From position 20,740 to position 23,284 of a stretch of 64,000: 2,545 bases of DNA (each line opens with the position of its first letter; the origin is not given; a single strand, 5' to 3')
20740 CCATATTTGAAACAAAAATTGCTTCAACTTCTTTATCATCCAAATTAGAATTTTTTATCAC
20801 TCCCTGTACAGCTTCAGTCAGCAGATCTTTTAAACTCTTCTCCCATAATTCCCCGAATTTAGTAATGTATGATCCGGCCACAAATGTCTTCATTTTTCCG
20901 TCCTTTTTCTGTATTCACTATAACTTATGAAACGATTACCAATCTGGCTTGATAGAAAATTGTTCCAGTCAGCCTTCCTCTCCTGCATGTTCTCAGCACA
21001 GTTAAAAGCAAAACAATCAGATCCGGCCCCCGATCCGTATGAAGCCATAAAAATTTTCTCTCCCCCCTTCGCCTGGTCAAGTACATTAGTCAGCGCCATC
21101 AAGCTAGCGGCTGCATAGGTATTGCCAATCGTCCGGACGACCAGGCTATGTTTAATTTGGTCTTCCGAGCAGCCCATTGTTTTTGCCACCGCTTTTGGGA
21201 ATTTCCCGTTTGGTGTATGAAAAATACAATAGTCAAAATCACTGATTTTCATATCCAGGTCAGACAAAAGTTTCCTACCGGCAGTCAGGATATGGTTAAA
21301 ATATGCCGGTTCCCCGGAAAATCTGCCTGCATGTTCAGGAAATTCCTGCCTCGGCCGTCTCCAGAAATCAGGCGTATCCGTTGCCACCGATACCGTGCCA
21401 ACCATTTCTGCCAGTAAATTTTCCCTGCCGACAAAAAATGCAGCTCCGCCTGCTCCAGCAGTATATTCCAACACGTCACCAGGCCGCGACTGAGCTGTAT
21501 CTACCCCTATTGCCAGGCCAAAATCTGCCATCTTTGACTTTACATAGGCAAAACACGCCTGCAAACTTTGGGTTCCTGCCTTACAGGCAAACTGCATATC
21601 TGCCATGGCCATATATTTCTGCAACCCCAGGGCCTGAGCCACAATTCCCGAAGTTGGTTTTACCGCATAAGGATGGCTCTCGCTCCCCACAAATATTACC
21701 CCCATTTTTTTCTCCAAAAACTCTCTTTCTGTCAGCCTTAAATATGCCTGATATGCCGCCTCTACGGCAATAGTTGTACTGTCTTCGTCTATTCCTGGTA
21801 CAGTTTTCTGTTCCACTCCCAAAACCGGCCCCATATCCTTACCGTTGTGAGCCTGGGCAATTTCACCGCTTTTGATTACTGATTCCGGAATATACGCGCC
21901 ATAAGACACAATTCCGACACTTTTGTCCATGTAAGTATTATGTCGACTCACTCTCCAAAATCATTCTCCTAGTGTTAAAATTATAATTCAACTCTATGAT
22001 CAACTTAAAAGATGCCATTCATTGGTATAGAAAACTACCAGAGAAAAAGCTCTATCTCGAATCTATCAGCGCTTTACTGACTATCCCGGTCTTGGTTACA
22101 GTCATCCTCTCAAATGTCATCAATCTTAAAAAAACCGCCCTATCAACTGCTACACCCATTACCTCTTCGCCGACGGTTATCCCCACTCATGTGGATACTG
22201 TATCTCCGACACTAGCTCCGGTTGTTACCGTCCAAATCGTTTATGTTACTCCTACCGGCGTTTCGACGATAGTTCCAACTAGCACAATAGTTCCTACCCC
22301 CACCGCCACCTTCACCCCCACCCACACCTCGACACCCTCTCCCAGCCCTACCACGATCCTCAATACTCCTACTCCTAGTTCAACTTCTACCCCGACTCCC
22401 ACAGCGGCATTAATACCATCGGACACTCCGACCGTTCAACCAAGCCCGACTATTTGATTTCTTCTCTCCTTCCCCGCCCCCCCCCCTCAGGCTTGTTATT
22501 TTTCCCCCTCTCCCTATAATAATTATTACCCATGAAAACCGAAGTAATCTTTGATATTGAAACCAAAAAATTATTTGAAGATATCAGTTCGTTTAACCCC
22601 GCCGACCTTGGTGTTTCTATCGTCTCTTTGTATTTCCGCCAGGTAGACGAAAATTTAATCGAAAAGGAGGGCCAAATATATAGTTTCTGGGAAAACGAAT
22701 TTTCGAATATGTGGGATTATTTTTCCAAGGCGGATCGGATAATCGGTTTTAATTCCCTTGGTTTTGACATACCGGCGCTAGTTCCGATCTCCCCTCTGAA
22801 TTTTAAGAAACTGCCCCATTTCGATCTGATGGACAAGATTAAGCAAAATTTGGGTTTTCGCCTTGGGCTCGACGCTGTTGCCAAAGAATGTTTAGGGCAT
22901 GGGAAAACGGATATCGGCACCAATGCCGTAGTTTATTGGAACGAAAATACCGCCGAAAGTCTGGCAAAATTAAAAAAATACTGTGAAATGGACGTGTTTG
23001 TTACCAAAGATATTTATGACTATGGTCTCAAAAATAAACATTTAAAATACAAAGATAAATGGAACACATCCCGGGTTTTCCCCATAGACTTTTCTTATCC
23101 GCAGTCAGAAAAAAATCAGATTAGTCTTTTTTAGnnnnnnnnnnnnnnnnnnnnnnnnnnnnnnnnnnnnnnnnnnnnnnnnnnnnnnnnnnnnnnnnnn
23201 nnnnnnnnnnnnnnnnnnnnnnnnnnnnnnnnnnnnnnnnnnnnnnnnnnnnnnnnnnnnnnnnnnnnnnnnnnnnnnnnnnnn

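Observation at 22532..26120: Nuclease-rich cluster: DEDDy exonuclease, degenerate HD protein, Cas4-like Fe-S nuclease, non-canonical B12/radical-SAM protein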

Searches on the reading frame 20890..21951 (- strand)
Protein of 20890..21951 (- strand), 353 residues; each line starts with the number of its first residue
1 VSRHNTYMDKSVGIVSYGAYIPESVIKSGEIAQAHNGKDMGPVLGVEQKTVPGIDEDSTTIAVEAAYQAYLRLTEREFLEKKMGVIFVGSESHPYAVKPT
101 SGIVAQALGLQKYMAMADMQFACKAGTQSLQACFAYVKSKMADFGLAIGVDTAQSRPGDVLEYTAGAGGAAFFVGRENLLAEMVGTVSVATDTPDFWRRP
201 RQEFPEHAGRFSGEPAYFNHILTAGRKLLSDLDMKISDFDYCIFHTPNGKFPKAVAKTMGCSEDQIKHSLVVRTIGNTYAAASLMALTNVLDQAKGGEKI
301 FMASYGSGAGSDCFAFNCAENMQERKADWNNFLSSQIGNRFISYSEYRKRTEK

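Call 58: search_protein_families(library=pfam, proteins=[window:20890-21951:-], max_evalue=0.00001)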
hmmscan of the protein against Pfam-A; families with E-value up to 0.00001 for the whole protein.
window:20890-21951:- (353 aa): 2 families
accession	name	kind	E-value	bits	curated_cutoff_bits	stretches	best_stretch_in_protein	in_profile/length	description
PF08541.16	ACP_syn_III_C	-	4.9e-11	43.1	26.6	1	231-313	3-85/90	3-Oxoacyl-[acyl-carrier-protein (ACP)] synthase III C terminal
PF08540.16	HMG_CoA_synt_C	-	6.2e-08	33.1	25.1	0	263-327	141-210/280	Hydroxymethylglutaryl-coenzyme A synthase C terminal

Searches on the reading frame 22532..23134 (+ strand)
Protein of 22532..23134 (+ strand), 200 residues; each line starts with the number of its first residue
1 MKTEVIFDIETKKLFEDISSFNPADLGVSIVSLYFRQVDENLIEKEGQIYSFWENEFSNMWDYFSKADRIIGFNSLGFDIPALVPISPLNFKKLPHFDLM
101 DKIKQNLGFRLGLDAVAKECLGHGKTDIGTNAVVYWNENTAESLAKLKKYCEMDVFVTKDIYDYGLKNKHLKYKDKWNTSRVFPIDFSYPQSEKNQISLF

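Call 3: search_protein_families(library=pfam, proteins=[window:22532-23134:+], max_evalue=0.1)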
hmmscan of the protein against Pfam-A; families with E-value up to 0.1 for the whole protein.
window:22532-23134:+ (200 aa): 2 families
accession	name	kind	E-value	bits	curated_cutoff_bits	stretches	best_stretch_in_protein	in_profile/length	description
PF13482.12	RNase_H_2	-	4.6e-10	40.1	22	1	5-164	1-163/165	RNase_H superfamily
PF10108.15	DNA_pol_B_exo2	-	1.2e-08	35.3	24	1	93-159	103-167/213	Predicted 3'-5' exonuclease related to the exonuclease domain of PolB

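Call 4: search_protein_families(library=ncbifam, proteins=[window:22532-23134:+], max_evalue=0.1)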
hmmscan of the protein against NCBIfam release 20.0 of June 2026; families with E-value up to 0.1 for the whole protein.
window:22532-23134:+ (200 aa): 0 families

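Call 5: search_protein_families(library=padloc, proteins=[window:22532-23134:+], max_evalue=0.1)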
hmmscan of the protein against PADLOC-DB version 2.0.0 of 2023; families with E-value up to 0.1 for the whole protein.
window:22532-23134:+ (200 aa): 0 families

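Call 10: find_encoding_contigs(protein=window:22532-23134:+, flank=10000, max_places=6)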
Protein window:22532-23134:+ (200 aa): 1 contig read that carries it; 1 place shown.
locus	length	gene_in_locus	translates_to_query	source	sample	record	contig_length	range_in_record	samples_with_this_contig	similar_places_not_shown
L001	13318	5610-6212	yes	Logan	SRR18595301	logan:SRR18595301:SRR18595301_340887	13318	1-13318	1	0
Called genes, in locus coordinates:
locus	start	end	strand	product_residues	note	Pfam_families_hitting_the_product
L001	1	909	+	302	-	?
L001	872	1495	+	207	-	-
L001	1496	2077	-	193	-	-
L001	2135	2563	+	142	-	-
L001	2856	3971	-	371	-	PF00108:Thiolase_N, PF08545:ACP_syn_III (weak), PF22691:Thiolase_C_1, PF02803:Thiolase_C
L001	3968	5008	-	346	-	PF08540:HMG_CoA_synt_C (faint), PF08541:ACP_syn_III_C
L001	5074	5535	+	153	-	-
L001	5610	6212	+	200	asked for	PF13482:RNase_H_2, PF10108:DNA_pol_B_exo2 (weak)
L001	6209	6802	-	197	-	PF13328:HD_4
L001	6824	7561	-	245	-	PF12705:PDDEXK_1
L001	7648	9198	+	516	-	-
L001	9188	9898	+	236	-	PF01479:S4 (weak), PF00849:PseudoU_synth_2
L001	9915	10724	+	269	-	PF01734:Patatin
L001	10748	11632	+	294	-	PF14257:DUF4349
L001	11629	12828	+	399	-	PF07690:MFS_1, PF12832:MFS_1_like (weak), PF00083:Sugar_tr, PF07690:MFS_1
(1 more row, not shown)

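Call 29: search_solved_structures(query=window:22532-23134:+, max_evalue=1, show_alignments=2)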
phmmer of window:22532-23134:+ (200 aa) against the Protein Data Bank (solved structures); distinct sequences matched with E-value up to 1: 4.
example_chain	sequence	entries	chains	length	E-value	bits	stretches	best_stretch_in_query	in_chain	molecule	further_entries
3iay_A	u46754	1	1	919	0.0052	20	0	55-107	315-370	DNA polymerase delta catalytic subunit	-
7kc0_A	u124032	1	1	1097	0.0081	19.4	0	55-107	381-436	DNA polymerase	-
6p1h_A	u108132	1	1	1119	0.0085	19.3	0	55-107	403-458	DNA polymerase delta catalytic subunit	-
1qho_A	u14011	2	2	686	0.41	13.8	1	90-189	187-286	ALPHA-AMYLASE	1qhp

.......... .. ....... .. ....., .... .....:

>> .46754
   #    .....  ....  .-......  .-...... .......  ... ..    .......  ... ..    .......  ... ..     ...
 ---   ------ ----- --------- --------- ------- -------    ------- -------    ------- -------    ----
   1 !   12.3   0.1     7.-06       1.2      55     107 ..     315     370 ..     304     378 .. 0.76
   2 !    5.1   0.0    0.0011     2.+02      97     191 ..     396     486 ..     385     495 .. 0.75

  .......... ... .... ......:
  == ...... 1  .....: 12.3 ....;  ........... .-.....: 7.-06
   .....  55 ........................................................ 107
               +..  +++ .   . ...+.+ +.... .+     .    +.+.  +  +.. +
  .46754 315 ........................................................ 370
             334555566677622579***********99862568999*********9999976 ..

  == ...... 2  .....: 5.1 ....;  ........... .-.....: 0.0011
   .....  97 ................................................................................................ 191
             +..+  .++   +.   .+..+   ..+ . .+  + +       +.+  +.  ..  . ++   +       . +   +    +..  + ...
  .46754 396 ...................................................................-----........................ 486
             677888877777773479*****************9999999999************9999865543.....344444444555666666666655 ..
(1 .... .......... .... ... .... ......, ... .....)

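Call 57: search_protein_families(library=phrogs, proteins=[window:22532-23134:+], max_evalue=0.001)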
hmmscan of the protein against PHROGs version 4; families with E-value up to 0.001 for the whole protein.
window:22532-23134:+ (200 aa): 3 families
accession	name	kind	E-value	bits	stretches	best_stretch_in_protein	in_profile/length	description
phrog_403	-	DNA, RNA and nucleotide metabolism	4e-15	56.5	1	6-166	69-247/321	DNA polymerase exonuclease subunit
phrog_17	-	DNA, RNA and nucleotide metabolism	7.7e-09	35.1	1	1-163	669-822/1445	DNA polymerase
phrog_22730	-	unknown function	0.00029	21.6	1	110-157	11-56/68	-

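Call 69: search_protein_representatives(protein=window:22532-23134:+)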
Query: 200 residues. Proteins with E-value up to 0.001 (for the whole library): 934; up to 1e-10: 384; up to 1e-30: 15. The best 150 are listed.
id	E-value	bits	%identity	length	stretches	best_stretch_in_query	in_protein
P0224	4.8e-66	238.9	56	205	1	4-193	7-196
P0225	1.0e-60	221.5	51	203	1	2-192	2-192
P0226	5.4e-50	186.5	47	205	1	3-197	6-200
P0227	3.7e-48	180.5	56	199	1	50-194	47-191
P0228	4.0e-43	164.1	54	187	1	44-182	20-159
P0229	5.1e-41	157.2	44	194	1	5-194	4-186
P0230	4.0e-37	144.5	39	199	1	4-193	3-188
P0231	3.4e-34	134.9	66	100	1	2-100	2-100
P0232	3.8e-34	134.8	55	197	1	5-118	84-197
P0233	8.0e-33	130.5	54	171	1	3-124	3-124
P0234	1.5e-32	129.5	39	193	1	1-193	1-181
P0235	1.7e-31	126.1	61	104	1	101-193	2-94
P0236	2.4e-31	125.6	48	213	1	50-191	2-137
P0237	2.8e-31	125.4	40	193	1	4-177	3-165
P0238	3.0e-31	125.3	53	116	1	22-134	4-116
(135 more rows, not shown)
